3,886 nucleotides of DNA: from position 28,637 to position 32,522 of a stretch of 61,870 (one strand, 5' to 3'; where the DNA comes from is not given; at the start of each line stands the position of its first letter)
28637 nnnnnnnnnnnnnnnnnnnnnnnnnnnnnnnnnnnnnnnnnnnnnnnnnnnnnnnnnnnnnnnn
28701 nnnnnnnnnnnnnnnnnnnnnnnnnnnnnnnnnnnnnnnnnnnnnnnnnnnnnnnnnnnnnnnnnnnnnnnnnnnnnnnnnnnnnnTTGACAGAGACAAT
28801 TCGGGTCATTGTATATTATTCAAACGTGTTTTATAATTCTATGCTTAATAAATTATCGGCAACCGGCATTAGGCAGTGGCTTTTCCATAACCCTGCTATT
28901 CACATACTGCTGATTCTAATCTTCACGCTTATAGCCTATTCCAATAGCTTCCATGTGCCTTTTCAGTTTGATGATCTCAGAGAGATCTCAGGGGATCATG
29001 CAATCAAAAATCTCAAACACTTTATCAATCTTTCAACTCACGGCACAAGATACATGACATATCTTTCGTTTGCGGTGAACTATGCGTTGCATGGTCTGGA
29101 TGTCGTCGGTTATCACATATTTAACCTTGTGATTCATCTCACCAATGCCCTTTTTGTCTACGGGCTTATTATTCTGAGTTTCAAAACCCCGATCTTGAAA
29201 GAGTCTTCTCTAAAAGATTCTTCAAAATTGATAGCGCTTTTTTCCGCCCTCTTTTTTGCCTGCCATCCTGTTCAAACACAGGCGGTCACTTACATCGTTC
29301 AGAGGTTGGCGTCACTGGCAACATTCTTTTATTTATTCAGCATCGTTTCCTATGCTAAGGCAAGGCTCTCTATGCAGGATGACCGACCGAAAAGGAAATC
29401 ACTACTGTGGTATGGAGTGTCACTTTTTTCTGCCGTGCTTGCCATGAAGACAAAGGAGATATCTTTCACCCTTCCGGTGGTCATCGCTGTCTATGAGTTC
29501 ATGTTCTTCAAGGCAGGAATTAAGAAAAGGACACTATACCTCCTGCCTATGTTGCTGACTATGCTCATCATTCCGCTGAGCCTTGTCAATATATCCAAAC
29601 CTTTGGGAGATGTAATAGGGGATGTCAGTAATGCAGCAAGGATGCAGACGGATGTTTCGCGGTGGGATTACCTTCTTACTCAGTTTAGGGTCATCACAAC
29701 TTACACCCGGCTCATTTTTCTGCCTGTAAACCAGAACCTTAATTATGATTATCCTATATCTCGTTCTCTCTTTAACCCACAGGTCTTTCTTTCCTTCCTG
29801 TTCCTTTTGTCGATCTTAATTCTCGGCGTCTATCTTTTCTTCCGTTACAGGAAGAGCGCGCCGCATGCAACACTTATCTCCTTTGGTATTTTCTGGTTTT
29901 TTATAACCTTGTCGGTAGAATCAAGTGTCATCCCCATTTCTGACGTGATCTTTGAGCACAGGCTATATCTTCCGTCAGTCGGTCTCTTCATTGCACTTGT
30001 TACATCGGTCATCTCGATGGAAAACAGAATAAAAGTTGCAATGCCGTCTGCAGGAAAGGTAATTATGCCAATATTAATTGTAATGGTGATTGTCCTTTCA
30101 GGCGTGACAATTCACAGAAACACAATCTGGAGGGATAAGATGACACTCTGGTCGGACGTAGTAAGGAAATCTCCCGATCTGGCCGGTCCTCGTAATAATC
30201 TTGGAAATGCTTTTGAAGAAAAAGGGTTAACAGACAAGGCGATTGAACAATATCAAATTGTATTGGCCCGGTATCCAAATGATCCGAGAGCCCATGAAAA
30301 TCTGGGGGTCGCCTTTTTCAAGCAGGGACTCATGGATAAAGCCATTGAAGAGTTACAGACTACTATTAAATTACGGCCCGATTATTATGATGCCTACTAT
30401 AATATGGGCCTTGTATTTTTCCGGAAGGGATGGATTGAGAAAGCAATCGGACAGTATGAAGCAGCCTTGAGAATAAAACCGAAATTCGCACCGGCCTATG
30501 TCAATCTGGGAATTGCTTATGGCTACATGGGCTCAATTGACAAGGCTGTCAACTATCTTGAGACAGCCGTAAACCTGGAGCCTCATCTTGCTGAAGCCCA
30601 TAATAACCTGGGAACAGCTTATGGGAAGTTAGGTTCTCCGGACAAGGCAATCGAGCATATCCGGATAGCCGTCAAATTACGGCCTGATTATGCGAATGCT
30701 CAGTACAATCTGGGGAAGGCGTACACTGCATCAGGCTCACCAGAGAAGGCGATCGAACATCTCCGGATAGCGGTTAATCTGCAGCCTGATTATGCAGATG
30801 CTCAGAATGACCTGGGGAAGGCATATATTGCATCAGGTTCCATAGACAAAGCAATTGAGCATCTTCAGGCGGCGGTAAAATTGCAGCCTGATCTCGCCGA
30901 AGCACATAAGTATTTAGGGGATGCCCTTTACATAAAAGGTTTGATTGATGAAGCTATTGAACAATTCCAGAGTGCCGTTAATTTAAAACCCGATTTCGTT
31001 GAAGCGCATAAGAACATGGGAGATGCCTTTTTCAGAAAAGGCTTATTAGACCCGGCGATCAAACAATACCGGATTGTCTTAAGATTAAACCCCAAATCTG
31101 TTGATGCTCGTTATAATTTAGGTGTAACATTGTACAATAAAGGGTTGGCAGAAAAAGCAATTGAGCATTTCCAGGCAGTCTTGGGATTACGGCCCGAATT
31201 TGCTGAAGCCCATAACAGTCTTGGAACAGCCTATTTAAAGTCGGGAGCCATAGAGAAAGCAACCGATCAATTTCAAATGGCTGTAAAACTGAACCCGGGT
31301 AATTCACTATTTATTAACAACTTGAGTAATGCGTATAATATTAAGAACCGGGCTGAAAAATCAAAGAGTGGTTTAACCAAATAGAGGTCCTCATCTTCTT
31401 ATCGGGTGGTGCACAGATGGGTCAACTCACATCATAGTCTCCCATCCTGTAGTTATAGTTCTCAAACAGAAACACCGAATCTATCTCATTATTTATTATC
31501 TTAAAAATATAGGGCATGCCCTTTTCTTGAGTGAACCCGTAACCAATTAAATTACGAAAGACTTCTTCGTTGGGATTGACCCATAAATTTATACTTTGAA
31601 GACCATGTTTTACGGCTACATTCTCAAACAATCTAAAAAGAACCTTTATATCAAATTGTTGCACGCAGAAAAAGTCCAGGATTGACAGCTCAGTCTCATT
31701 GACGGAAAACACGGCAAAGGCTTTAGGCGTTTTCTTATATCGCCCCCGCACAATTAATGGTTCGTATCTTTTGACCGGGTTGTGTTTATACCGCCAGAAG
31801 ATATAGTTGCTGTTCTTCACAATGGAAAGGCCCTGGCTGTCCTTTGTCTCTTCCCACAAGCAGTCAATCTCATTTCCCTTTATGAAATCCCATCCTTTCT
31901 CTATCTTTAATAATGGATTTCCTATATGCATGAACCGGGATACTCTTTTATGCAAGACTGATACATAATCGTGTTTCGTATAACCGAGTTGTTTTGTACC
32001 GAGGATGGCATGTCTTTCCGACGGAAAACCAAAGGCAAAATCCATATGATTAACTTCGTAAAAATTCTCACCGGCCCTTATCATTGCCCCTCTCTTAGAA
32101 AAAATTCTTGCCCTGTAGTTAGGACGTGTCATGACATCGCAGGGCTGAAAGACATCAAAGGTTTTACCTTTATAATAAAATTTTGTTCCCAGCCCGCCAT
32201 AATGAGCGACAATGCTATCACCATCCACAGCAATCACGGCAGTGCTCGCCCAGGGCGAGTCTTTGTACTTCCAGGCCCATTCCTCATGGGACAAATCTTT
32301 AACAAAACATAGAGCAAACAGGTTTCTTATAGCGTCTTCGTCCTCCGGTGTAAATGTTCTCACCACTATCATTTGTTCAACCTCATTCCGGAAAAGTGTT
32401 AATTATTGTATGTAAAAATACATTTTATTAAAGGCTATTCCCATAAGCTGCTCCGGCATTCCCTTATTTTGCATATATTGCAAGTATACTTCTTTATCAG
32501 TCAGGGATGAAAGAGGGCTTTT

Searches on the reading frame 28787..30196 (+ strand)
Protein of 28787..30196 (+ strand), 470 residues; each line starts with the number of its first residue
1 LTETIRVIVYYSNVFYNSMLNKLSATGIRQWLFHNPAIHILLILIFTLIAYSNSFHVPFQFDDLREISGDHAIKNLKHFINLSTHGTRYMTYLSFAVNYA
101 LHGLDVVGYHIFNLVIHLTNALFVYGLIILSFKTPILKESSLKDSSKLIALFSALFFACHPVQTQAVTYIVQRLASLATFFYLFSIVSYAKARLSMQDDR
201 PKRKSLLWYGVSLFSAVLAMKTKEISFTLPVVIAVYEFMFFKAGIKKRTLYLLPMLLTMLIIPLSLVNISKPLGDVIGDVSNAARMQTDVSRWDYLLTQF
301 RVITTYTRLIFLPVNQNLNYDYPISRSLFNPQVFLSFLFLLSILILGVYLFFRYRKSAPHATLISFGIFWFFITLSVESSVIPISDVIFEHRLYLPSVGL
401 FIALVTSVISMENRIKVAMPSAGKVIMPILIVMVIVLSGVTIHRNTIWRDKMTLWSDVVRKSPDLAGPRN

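Call 79: search_protein_families(library=pfam, proteins=[window:28787-30196:+], max_evalue=1)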
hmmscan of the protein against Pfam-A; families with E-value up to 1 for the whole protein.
window:28787-30196:+ (470 aa): 1 family
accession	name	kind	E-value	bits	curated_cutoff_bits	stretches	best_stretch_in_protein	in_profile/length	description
PF03896.21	TRAP_alpha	-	0.26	10.9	24.7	1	322-357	119-153/180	Translocon-associated protein (TRAP), alpha subunit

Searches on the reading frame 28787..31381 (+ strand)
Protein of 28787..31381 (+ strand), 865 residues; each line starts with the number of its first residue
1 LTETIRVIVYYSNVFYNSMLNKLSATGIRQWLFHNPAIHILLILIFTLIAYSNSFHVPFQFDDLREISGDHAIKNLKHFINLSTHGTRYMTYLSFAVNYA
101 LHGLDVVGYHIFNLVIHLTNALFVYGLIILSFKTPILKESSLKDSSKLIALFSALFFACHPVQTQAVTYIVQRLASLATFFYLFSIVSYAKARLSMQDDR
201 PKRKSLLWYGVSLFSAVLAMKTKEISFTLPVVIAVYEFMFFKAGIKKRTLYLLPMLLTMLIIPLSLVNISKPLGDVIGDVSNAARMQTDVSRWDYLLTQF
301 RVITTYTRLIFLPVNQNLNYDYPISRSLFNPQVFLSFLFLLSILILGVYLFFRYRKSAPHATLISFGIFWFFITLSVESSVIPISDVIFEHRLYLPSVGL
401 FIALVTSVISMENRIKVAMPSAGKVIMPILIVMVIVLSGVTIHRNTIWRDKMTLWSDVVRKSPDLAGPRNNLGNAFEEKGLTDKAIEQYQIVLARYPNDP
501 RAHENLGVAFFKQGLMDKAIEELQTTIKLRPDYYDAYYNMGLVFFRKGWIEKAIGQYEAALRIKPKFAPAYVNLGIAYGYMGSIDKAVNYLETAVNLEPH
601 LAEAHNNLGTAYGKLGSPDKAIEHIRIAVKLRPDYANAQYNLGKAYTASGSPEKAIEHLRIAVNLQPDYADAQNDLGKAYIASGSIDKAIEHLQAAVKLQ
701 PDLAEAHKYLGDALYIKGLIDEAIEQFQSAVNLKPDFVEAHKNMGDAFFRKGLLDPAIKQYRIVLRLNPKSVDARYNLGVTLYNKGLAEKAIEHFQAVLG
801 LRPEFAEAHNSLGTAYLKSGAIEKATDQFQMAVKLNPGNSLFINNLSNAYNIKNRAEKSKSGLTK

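Call 17: search_protein_families(library=pfam, proteins=[window:28787-31381:+], max_evalue=0.001)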
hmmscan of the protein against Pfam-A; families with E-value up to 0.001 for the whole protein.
window:28787-31381:+ (865 aa): 24 families
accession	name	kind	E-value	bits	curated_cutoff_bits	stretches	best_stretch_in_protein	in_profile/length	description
PF13414.12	TPR_11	-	1.3e-82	271.7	26.8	10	711-752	1-42/42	TPR repeat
PF00515.34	TPR_1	-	4.2e-74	242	27.8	10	602-635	1-34/34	Tetratricopeptide repeat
PF07719.23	TPR_2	-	6e-66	213.6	27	6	670-702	1-33/34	Tetratricopeptide repeat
PF13432.12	TPR_16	-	3.1e-60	200.5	32.7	6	675-735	2-62/65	Tetratricopeptide repeat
PF13181.12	TPR_8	-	3.3e-52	170.6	25.7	4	568-599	1-32/34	Tetratricopeptide repeat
PF13431.12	TPR_17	-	7.7e-46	151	24.4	0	764-793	5-34/34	Tetratricopeptide repeat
PF13428.12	TPR_14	-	3.2e-40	132.8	23.5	2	671-712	2-43/44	Tetratricopeptide repeat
PF13424.12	TPR_12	-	9.8e-40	135.1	30.1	5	635-700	2-75/77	Tetratricopeptide repeat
PF14559.12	TPR_19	-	1.7e-36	124.8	25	4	648-707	3-62/68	Tetratricopeptide repeat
PF13174.12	TPR_6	-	7.1e-28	95.8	26.3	0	472-498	6-32/33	Tetratricopeptide repeat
PF13371.12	TPR_9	-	2e-21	76.2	35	0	480-536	9-65/73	Tetratricopeptide repeat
PF13176.12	TPR_7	-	8e-15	54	27.9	0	471-496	4-29/36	Tetratricopeptide repeat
PF14561.12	TPR_20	-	9.5e-15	55.1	25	0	689-762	7-82/90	Tetratricopeptide repeat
PF24575.1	TPR_Slam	-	1.4e-13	51.6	35.2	0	750-784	59-93/104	Surface lipoprotein assembly modifier, N-terminal TPR repeats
PF03704.23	BTAD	-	3.1e-13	50.7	22.1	0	665-731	57-123/146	Bacterial transcriptional activator domain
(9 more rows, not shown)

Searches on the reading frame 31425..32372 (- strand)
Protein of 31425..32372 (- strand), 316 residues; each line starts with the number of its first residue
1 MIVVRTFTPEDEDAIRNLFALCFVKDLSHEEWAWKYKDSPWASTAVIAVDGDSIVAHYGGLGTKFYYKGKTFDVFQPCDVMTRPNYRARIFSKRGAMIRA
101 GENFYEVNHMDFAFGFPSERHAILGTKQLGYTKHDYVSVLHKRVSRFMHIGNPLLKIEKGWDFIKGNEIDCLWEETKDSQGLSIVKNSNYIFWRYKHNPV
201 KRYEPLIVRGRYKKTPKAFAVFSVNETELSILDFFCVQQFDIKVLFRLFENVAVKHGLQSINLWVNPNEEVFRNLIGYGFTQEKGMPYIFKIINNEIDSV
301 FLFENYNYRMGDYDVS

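Call 17: search_protein_families(library=pfam, proteins=[window:31425-32372:-], max_evalue=0.001)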
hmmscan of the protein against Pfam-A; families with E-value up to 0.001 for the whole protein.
window:31425-32372:- (316 aa): 1 family
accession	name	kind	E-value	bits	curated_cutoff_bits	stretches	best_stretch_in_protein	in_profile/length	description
PF13527.13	Acetyltransf_9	-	1.1e-11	45.3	25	1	4-121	2-117/127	Acetyltransferase (GNAT) domain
